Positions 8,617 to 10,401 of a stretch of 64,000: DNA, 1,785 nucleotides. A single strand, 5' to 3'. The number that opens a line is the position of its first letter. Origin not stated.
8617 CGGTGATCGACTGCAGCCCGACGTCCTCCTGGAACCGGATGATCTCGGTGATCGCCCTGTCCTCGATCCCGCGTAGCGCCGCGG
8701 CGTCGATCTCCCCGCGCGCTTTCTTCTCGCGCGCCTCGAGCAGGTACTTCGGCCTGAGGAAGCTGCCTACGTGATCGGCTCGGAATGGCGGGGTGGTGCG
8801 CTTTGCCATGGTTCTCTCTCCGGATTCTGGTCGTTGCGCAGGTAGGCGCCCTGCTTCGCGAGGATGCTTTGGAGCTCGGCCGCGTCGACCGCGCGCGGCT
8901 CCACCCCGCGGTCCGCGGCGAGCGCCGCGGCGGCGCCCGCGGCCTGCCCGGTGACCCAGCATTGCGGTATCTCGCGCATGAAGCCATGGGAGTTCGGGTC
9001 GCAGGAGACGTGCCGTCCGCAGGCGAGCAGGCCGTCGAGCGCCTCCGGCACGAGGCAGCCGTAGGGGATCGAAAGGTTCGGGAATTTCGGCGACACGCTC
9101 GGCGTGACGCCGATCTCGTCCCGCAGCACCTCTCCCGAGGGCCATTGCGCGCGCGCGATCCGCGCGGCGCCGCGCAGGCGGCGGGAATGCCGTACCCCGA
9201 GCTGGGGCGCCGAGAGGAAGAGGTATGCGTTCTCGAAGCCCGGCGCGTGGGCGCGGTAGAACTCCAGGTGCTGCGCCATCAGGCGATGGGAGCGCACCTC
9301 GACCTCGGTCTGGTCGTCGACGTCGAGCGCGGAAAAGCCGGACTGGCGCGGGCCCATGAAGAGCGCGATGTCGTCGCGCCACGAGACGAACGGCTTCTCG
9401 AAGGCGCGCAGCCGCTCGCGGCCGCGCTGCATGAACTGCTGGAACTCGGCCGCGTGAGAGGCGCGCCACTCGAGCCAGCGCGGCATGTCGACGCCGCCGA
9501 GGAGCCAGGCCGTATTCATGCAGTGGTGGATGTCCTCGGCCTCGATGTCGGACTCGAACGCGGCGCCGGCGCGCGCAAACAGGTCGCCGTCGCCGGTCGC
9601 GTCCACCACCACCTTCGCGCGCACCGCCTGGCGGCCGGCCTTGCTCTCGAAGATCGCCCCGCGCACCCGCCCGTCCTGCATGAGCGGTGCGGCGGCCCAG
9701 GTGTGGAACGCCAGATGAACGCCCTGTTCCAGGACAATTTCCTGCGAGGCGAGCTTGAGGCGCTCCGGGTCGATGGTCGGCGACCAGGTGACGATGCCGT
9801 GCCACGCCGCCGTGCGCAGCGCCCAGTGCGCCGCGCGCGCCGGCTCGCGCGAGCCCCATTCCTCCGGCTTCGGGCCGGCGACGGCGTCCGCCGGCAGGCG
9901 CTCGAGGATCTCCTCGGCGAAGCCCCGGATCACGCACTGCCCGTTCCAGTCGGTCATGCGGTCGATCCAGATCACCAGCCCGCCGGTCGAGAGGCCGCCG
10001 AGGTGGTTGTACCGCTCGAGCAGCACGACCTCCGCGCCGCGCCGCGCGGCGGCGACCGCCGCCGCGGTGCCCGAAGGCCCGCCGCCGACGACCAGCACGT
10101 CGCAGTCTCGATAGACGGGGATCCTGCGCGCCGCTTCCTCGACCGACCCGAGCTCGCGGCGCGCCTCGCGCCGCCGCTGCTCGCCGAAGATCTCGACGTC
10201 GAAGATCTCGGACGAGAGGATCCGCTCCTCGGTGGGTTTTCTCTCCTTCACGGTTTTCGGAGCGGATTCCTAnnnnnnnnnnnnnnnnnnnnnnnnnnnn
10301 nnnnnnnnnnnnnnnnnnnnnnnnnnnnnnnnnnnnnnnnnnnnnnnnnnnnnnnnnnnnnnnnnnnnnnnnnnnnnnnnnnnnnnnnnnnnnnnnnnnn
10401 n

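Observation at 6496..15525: Nine-gene, translationally coupled operon embedding pcaHG among enzymes that do not belong to the beta-ketoadipate pathway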

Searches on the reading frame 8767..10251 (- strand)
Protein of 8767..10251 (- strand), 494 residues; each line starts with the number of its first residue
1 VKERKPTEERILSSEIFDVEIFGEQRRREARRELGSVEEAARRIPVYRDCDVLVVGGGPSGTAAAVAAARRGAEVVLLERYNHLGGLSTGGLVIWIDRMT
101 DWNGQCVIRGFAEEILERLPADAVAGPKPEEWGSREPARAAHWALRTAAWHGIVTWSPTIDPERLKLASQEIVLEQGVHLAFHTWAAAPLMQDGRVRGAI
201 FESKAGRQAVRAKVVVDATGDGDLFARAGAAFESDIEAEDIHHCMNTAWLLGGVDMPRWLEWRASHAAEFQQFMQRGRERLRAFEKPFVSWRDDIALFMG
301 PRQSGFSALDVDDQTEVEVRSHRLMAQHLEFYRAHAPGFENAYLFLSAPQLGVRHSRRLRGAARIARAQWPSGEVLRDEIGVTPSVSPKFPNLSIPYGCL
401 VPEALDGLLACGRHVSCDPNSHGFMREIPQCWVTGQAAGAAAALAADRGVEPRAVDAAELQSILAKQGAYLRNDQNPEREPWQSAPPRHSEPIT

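Call 5: search_protein_families(library=pfam, proteins=[window:8770-10251:-])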
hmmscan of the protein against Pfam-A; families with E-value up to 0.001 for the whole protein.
window:8770-10251:- (494 aa): 9 families
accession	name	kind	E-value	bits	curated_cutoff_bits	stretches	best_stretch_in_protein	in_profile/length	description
PF12831.13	FAD_oxidored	-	5.4e-83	280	27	1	51-464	1-416/416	FAD dependent oxidoreductase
PF00890.30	FAD_binding_2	-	4.5e-08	33.2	20.4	1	51-88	1-41/414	FAD binding domain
PF13450.12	NAD_binding_8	-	6.3e-07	30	21.9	1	54-89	1-36/68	NAD(P)-binding Rossmann-like domain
PF01946.23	Thi4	-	1.6e-06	28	26.2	1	42-91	10-60/235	Thi4 family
PF01266.30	DAO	-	1.9e-06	28.1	27.9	1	51-88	1-38/353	FAD dependent oxidoreductase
PF01134.28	GIDA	-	9.4e-06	25.4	22.1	1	51-87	1-38/391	Glucose inhibited division protein A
PF03486.20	HI0933_like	-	1.6e-05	24.9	50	1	51-85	2-36/244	HI0933-like protein Rossmann domain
PF01494.25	FAD_binding_3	-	4e-05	23.4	22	1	49-83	1-35/349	FAD binding domain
PF07992.20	Pyr_redox_2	-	9.1e-05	22.4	26.1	1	51-81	2-32/291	Pyridine nucleotide-disulphide oxidoreductase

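Call 6: search_protein_families(library=ncbifam, proteins=[window:8770-10251:-])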
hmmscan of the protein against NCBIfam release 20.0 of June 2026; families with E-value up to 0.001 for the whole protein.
window:8770-10251:- (494 aa): 65 families (the best 25 are shown)
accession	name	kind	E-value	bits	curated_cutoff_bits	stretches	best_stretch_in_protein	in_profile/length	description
NF004789.0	PRK06134.1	subfamily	8.1e-14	51.1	747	1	45-98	8-62/581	FAD-dependent oxidoreductase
NF041080.1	DGGGPL_reductase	equivalog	1.7e-10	40.4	580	1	174-227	106-161/447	digeranylgeranylglycerophospholipid reductase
TIGR01372.1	soxA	subfamily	5.7e-10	37.6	1164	1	45-86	164-205/996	sarcosine oxidase subunit alpha family protein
TIGR03997.1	mycofact_OYE_2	equivalog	5.5e-09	35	793.15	1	45-86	376-416/645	mycofactocin system FadH/OYE family oxidoreductase 2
NF010374.0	PRK13800.1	equivalog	5e-08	31.7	1196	1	48-88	12-54/898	fumarate reductase/succinate dehydrogenase flavoprotein subunit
TIGR02032.1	GG-red-SF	subfamily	5.2e-08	32.9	158.8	1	51-93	2-44/297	geranylgeranyl reductase family protein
NF009477.0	PRK12843.1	equivalog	7.4e-08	31.3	758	1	44-96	11-64/578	FAD-dependent oxidoreductase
NF003585.0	PRK05249.1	equivalog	8.3e-08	31.3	465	1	49-89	6-46/464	Si-specific NAD(P)(+) transhydrogenase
NF041385.1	Dggglyphlred_Halo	equivalog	1.2e-07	30.7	700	1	175-229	107-158/405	digeranylgeranylglycerophospholipid reductase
TIGR00292.1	TIGR00292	equivalog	1.4e-07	31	148.3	1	43-92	15-64/254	sulfide-dependent adenosine diphosphate thiazole synthase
NF005511.0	PRK07121.1-4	equivalog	1.6e-07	30.2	466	1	44-94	15-65/553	FAD-binding protein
NF005882.1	PRK07843.1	equivalog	2.8e-07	29.3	788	1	50-96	2-49/547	3-oxosteroid 1-dehydrogenase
NF053677.1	Desat2ChcC2Cyan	equivalog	3.9e-07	28.8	900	1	50-89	1-40/558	4-oxocyclohex-2-ene-1-carboxylate 5-dehydrogenase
NF009476.0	PRK12839.1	equivalog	3.9e-07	28.6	940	1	48-89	7-48/572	FAD-dependent oxidoreductase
TIGR03467.1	HpnE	equivalog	6e-07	29.1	283.05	1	52-90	1-39/430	hydroxysqualene dehydroxylase HpnE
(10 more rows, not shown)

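Call 7: find_encoding_contigs(protein=window:8767-10251:-, flank=10000, max_places=10)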
Protein window:8767-10251:- (494 aa): 1 contig read that carries it; 1 place shown.
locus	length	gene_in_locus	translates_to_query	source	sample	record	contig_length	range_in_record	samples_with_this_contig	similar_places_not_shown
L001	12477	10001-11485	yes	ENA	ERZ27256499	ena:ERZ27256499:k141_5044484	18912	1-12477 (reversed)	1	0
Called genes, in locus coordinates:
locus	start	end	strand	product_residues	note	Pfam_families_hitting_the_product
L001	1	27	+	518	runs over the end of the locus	PF00501:AMP-binding, PF13193:AMP-binding_C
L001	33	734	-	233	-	PF00005:ABC_tran, PF13304:AAA_21 (faint)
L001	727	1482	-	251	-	PF00005:ABC_tran, PF12399:BCA_ABC_TP_C (weak)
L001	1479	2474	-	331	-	PF02653:BPD_transp_2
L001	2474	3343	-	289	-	PF02653:BPD_transp_2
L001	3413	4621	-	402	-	PF13458:Peripla_BP_6, PF13433:Peripla_BP_5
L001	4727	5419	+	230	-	PF01557:FAA_hydrolase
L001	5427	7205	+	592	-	PF00501:AMP-binding, PF23562:AMP-binding_C_3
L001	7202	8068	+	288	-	PF04909:Amidohydro_2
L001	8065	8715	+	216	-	PF02798:GST_N, PF13417:GST_N_3, PF13409:GST_N_2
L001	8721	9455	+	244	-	PF12391:PCDO_beta_N, PF00775:Dioxygenase_C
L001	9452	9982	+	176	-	PF00775:Dioxygenase_C, PF13620:CarboxypepD_reg (faint)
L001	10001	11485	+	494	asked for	PF01946:Thi4 (faint), PF00890:FAD_binding_2 (weak), PF01134:GIDA (weak), PF01266:DAO (weak), PF03486:HI0933_like (faint), PF12831:FAD_oxidored, PF13450:NAD_binding_8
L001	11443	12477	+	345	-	?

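Call 9: search_solved_structures(query=window:8770-10251:-, max_evalue=0.001)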
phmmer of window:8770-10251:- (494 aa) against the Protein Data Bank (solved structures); distinct sequences matched with E-value up to 0.001: 30.
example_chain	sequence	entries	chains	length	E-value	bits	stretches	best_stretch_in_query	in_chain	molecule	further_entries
4opu_A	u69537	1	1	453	1.2e-05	27.7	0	174-225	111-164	Conserved Archaeal protein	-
4opi_A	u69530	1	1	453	1.3e-05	27.7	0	50-90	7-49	Conserved Archaeal protein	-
3atq_A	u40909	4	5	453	1.3e-05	27.7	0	50-90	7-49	Conserved Archaeal protein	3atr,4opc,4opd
4opg_A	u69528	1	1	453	1.3e-05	27.7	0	50-90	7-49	Conserved Archaeal protein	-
4opl_A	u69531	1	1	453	1.3e-05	27.7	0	50-90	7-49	Conserved Archaeal protein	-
4opt_A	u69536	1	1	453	1.3e-05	27.7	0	50-90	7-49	Conserved Archaeal protein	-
2i0z_A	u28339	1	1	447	1.8e-05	27.2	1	50-86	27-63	NAD(FAD)-utilizing dehydrogenases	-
5u25_A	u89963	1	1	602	2.9e-05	26.5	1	48-88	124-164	Dihydrolipoamide dehydrogenase (E3 component of pyruvate and 2-oxoglutarate dehydrogenase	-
1ojt_A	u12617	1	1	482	3.4e-05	26.3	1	49-88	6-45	SURFACE PROTEIN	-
1bhy_A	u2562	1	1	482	3.4e-05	26.3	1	49-88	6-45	P64K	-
4y4n_A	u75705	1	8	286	4.7e-05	25.8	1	49-91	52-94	Putative ribose 1,5-bisphosphate isomerase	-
8gu0_A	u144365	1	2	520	5.5e-05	25.6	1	47-83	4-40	Non-heme halogenase radH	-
6hk1_A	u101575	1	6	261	0.0001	24.7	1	49-91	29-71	Thiazole synthase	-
4zn0_A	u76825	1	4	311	0.00012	24.5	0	51-93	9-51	Thioredoxin reductase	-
4jdr_A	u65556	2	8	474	0.00016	24.1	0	51-88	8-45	Dihydrolipoyl dehydrogenase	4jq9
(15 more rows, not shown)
